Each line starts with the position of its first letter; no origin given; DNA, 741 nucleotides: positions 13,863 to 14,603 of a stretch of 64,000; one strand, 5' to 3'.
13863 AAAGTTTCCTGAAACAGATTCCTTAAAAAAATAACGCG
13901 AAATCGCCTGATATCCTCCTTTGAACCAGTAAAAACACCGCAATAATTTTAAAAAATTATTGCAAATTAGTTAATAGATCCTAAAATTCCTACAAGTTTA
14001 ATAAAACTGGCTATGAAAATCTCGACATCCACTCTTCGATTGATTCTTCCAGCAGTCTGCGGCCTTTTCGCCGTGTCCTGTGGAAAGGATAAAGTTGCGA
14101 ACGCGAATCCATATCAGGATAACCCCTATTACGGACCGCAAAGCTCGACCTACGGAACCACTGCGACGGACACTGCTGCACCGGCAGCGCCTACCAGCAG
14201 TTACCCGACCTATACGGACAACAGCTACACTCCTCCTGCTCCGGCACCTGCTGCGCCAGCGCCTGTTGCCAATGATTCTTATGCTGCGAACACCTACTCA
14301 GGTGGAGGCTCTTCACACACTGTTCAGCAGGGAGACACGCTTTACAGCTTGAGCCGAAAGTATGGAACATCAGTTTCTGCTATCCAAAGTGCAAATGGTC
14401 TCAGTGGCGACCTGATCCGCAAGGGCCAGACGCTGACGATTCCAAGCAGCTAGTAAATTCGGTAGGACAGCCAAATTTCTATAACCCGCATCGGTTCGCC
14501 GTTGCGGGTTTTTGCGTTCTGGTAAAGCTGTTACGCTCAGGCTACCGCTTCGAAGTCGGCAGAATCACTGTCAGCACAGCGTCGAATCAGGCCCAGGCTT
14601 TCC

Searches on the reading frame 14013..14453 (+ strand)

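Call 59: search_protein_families(library=pfam, proteins=[window:14013-14453:+], max_evalue=0.00001)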
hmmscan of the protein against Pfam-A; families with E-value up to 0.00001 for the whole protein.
window:14013-14453:+ (146 aa): 1 family
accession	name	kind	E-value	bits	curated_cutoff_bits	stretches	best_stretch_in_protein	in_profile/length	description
PF01476.26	LysM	-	1.3e-16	60.6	20.9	1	102-144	1-43/43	LysM domain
